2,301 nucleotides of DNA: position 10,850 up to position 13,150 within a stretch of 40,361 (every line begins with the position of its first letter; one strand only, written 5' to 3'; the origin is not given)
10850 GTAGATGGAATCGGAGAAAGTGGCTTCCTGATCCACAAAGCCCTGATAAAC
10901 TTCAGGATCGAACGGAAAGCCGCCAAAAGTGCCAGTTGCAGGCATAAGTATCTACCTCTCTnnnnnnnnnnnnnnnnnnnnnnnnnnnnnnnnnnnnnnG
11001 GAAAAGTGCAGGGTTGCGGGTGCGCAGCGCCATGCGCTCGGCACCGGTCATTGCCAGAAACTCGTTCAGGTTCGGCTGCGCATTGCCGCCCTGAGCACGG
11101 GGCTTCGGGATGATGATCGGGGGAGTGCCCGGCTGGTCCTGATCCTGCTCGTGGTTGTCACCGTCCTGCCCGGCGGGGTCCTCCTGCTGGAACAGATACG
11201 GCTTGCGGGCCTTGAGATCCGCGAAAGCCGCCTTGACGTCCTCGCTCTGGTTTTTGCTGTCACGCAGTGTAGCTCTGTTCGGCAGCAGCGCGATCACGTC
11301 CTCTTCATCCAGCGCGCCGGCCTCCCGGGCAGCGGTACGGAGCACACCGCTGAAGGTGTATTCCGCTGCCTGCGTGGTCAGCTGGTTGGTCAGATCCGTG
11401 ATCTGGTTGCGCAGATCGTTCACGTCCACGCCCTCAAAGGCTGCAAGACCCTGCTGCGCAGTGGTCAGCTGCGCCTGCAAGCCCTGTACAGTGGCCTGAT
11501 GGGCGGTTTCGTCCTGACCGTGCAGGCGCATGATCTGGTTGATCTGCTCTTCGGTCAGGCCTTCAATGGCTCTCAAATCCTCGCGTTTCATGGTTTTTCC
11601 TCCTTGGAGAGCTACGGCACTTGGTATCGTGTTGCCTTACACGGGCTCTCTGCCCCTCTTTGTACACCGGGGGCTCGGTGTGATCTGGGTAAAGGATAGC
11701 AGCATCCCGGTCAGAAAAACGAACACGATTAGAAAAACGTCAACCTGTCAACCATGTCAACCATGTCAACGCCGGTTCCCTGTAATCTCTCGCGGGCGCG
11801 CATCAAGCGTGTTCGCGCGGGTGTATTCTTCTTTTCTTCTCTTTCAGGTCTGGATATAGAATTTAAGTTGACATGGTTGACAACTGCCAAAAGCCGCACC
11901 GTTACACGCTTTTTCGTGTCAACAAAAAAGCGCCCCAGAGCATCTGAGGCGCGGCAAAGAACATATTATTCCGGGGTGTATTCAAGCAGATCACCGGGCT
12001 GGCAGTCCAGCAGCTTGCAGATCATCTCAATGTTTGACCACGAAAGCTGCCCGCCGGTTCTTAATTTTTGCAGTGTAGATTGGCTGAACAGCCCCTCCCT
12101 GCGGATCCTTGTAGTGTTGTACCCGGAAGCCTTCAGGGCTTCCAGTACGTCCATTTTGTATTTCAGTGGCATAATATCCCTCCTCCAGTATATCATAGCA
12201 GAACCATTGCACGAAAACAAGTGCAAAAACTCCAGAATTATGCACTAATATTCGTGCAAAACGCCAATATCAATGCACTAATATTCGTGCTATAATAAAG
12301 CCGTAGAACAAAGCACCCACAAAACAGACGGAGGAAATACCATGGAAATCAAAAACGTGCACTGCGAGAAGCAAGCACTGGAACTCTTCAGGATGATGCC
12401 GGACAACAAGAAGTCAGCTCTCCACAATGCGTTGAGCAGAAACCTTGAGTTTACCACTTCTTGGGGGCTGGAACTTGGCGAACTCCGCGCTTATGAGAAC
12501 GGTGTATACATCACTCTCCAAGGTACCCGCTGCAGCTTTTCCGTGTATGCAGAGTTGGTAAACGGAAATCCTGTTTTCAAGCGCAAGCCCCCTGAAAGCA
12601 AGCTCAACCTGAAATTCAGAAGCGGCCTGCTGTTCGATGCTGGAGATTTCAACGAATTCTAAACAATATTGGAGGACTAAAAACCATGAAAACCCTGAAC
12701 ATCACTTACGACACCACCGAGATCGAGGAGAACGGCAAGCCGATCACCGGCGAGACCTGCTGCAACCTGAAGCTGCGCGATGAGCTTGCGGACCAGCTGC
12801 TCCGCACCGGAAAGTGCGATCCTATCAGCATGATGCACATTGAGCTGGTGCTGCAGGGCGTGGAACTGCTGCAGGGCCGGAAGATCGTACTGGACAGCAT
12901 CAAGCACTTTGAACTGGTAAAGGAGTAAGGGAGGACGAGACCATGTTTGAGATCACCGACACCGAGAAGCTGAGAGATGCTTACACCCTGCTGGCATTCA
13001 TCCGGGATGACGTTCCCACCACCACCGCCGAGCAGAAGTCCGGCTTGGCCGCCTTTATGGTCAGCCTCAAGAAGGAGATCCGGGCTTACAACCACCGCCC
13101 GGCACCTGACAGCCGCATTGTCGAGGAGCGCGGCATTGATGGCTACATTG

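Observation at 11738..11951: Three dispersed, same-orientation copies of a structured intergenic element built from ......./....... arrays around a conserved core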

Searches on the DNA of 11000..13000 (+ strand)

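Call 9: search_dna_similar(query=window:11000-13000:+, collection=phages, mode=distant, max_rows=15)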
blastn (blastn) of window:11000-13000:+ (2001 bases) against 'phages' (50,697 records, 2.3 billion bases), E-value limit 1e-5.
No match.

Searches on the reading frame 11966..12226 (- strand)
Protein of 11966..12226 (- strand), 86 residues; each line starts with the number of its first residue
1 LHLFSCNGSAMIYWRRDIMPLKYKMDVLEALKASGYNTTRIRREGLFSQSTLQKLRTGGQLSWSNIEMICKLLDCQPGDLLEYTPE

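Call 20: search_protein_families(library=pfam, proteins=[window:11966-12226:-], max_evalue=0.01)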
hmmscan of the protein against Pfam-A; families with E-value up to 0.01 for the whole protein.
window:11966-12226:- (86 aa): 1 family
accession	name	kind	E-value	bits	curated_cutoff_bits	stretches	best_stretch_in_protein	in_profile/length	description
PF13443.12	HTH_26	-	1.7e-12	47.8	22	1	30-86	5-63/63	Cro/C1-type HTH DNA-binding domain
